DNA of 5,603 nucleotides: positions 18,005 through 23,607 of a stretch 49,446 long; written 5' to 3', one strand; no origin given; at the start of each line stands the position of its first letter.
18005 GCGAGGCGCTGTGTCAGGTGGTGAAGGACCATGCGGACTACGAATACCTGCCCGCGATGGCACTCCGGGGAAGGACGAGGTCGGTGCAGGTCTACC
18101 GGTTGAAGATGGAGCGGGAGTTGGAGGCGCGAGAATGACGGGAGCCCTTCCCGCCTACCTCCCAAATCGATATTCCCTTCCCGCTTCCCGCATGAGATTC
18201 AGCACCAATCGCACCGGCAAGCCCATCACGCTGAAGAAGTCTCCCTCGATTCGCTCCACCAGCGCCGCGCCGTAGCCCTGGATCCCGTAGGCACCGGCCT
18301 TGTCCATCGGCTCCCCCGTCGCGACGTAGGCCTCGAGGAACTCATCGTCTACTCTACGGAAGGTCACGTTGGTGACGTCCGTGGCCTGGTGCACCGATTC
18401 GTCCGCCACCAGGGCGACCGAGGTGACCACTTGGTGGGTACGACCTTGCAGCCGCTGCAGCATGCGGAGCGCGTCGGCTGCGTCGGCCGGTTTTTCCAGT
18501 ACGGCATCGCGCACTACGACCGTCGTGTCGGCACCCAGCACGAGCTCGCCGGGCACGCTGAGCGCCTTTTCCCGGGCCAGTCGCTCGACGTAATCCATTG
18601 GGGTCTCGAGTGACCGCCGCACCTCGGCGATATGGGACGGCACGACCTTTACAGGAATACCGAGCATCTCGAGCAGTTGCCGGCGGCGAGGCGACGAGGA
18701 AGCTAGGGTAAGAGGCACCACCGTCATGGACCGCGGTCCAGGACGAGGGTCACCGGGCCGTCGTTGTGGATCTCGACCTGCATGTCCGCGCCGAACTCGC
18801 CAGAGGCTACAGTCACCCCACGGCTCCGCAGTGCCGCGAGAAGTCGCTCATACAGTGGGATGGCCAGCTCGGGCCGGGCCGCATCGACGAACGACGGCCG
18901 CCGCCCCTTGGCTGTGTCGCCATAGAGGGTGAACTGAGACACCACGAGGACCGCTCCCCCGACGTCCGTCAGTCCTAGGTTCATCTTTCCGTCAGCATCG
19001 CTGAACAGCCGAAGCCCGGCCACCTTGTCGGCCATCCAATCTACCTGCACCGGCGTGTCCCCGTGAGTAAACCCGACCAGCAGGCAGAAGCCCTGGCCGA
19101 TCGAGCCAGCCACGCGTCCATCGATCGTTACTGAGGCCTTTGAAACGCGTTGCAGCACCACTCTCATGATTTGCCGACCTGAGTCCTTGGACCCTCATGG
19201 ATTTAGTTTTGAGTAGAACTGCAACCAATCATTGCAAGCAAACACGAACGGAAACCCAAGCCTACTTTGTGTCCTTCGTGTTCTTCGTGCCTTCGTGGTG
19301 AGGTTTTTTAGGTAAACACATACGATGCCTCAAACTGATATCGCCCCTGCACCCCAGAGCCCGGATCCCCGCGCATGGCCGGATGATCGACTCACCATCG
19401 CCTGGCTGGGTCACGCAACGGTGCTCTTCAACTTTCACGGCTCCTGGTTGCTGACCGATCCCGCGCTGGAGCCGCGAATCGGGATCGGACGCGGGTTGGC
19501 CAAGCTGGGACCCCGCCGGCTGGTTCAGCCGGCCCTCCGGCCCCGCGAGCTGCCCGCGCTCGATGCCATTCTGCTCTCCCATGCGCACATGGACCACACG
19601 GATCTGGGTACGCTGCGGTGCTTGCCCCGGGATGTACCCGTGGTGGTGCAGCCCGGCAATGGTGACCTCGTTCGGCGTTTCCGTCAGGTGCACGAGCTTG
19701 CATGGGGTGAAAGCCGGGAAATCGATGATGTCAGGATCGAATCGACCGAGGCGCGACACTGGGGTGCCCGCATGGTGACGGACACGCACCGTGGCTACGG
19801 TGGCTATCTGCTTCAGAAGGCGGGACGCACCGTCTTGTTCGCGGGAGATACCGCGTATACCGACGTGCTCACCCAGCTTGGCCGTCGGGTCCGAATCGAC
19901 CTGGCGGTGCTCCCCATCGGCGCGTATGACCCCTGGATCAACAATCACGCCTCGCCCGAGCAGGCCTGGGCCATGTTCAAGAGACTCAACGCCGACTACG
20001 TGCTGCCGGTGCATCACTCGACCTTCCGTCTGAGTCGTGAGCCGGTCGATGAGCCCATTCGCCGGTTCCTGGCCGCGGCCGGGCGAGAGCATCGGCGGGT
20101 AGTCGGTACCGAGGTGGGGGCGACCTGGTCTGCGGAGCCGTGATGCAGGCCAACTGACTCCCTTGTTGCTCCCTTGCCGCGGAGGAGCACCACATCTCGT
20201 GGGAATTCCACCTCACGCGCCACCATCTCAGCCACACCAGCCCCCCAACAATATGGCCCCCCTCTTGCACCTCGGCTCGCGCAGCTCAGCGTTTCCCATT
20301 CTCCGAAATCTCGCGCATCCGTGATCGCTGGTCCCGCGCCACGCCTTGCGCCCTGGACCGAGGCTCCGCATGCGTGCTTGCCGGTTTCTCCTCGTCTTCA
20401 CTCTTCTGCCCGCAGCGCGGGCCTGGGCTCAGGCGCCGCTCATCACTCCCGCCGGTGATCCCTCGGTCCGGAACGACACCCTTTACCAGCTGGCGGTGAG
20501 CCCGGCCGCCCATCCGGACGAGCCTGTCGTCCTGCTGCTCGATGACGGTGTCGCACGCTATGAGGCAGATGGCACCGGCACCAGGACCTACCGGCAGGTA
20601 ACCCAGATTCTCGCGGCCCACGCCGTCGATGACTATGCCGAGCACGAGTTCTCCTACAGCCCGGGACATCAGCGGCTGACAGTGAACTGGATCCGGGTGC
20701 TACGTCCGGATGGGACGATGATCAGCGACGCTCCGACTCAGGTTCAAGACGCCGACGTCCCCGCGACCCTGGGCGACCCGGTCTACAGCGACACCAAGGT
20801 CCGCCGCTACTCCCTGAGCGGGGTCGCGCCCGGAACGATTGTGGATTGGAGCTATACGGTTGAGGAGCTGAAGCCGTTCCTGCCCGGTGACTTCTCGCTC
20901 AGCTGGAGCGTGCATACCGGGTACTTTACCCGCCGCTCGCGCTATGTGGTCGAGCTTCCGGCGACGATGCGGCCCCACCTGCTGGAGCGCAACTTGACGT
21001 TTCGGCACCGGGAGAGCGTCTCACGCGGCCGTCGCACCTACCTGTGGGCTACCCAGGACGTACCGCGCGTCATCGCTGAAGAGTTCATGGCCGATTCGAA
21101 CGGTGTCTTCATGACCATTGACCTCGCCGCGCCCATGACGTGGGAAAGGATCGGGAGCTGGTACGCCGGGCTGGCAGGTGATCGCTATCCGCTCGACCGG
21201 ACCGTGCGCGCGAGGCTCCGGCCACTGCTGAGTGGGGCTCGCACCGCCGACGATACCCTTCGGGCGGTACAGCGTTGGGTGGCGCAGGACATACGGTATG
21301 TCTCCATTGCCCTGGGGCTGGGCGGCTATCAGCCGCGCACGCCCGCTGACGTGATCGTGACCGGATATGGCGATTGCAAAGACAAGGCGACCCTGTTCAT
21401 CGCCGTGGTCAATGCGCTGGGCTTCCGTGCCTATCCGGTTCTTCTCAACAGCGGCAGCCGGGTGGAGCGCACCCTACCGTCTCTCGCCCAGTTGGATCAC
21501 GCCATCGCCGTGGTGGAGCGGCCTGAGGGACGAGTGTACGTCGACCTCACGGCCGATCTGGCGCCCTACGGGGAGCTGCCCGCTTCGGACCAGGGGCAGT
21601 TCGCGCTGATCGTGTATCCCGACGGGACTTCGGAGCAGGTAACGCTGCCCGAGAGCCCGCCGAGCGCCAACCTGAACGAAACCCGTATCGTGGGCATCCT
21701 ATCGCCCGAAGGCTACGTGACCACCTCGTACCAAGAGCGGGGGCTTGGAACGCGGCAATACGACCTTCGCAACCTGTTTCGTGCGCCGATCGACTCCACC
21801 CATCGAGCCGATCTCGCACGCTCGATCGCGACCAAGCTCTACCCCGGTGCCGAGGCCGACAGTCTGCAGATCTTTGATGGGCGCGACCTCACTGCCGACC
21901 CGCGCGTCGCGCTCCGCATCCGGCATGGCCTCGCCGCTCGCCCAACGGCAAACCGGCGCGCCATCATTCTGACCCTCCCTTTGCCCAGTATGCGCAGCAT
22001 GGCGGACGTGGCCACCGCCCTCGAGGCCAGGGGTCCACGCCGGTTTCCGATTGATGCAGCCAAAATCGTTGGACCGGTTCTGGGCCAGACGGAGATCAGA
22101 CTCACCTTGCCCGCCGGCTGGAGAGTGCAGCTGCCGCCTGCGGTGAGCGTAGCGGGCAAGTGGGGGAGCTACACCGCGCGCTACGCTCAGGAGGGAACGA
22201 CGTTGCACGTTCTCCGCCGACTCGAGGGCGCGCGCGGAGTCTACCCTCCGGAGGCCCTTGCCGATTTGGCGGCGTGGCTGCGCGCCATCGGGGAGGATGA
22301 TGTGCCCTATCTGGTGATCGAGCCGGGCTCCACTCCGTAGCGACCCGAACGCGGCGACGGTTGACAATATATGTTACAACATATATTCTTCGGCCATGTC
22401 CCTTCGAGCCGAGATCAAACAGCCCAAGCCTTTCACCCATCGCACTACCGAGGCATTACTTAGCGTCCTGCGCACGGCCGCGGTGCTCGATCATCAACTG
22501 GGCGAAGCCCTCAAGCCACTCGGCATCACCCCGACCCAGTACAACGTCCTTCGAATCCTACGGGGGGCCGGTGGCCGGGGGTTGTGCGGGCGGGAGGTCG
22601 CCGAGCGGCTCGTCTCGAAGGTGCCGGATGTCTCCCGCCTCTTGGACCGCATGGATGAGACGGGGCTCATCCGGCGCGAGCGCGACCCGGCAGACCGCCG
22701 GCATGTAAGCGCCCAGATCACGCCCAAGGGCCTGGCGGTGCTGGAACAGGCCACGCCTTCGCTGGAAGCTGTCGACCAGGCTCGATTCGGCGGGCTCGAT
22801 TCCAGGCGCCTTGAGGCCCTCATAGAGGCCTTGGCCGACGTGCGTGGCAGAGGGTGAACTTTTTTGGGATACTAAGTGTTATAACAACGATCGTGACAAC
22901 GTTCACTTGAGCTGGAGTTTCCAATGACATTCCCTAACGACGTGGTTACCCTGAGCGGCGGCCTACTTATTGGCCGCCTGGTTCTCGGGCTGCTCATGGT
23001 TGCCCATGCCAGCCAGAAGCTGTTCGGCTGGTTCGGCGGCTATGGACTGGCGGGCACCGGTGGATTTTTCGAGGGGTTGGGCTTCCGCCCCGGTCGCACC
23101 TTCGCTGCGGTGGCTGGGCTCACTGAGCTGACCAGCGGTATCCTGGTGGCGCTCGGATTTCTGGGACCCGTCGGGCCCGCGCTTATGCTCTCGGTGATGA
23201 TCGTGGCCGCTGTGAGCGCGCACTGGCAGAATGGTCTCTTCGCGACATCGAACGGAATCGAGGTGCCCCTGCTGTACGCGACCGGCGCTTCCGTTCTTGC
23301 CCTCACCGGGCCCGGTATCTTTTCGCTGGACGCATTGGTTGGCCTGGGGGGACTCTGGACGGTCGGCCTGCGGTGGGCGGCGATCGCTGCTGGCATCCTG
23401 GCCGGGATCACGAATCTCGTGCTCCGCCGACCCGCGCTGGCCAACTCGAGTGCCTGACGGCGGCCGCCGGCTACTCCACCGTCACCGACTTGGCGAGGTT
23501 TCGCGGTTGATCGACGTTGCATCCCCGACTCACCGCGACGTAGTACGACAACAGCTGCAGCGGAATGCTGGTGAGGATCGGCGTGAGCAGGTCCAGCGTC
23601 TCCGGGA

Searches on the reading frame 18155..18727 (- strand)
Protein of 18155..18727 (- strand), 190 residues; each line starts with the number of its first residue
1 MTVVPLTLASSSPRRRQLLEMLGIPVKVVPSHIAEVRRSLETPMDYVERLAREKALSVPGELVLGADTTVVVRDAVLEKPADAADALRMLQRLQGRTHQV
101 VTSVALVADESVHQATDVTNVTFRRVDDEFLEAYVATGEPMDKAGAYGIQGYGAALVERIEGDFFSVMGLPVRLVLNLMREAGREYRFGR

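Call 50: search_protein_families(library=pfam, proteins=[window:18155-18727:-], max_evalue=0.0001)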
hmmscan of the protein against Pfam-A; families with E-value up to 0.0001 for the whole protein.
window:18155-18727:- (190 aa): 1 family
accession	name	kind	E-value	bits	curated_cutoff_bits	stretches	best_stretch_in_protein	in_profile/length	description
PF02545.19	Maf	-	1.8e-62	210.8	27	1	6-181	2-186/187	Maf-like protein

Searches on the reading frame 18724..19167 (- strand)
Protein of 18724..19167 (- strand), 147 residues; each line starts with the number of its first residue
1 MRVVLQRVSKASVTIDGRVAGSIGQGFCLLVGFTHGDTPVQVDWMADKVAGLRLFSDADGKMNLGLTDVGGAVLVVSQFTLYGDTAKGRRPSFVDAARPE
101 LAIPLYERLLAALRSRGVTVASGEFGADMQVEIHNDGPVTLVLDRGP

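Call 50: search_protein_families(library=pfam, proteins=[window:18724-19167:-], max_evalue=0.0001)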
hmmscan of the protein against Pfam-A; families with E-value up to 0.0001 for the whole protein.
window:18724-19167:- (147 aa): 1 family
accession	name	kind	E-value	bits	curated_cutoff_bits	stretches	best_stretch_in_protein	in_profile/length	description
PF02580.21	Tyr_Deacylase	-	3.4e-58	196.5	25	1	2-144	1-144/144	D-Tyr-tRNA(Tyr) deacylase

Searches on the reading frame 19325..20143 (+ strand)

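Call 50: search_protein_families(library=pfam, proteins=[window:19325-20143:+], max_evalue=0.0001)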
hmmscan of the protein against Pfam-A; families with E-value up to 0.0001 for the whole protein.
window:19325-20143:+ (272 aa): 3 families
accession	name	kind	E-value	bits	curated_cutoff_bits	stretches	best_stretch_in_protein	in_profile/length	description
PF12706.13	Lactamase_B_2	-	2.1e-33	116.1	27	1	41-231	2-200/200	Beta-lactamase superfamily domain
PF13483.12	Lactamase_B_3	-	1.6e-20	74.1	24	1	24-230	1-160/160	Beta-lactamase superfamily domain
PF00753.33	Lactamase_B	-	3.2e-07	30.9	22.7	1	31-230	7-196/196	Metallo-beta-lactamase superfamily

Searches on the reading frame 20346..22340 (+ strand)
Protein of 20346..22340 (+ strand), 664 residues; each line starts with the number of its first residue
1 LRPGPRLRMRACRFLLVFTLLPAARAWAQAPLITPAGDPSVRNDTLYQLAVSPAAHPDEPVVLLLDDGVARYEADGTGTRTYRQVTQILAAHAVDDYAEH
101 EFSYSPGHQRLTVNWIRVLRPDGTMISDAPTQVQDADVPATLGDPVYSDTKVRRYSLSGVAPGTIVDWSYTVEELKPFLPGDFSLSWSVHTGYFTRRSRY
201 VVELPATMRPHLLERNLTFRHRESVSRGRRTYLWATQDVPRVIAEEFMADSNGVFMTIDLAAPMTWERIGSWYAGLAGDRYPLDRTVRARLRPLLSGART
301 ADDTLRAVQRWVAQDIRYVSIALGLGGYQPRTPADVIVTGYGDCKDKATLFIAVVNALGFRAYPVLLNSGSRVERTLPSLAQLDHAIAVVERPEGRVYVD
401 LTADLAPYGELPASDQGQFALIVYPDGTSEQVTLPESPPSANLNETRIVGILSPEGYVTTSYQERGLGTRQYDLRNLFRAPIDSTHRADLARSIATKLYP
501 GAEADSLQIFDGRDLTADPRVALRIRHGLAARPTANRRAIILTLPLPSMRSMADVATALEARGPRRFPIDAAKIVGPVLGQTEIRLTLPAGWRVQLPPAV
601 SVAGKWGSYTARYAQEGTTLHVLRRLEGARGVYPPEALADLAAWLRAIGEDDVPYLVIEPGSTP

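Call 50: search_protein_families(library=pfam, proteins=[window:20346-22340:+], max_evalue=0.0001)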
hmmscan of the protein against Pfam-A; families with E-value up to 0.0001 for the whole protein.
window:20346-22340:+ (664 aa): 2 families
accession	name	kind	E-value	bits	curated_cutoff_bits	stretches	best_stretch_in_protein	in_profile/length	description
PF12969.12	DUF3857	-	1.2e-37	130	24.6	1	74-241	1-168/170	Domain of Unknown Function with PDB structure (DUF3857)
PF01841.26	Transglut_core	-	2.4e-06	28.2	23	1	293-362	6-72/108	Transglutaminase-like superfamily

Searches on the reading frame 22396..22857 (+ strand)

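Call 50: search_protein_families(library=pfam, proteins=[window:22396-22857:+], max_evalue=0.0001)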
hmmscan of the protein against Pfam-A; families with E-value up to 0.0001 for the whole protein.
window:22396-22857:+ (153 aa): 3 families
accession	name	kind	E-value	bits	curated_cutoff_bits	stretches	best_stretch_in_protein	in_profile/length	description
PF12802.13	MarR_2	-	3e-13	50.2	27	1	42-102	1-60/61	MarR family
PF01047.28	MarR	-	1.3e-10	41.4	24.6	1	44-104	1-59/59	MarR family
PF13463.12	HTH_27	-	9.5e-06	26.2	22.2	1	47-112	4-68/68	Winged helix DNA-binding domain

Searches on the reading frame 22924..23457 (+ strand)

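Call 50: search_protein_families(library=pfam, proteins=[window:22924-23457:+], max_evalue=0.0001)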
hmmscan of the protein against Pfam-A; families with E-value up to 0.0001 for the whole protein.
window:22924-23457:+ (177 aa): 1 family
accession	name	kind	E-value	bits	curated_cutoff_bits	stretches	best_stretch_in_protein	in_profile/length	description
PF07681.17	DoxX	-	1.7e-17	64.3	23.6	1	13-101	1-85/85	DoxX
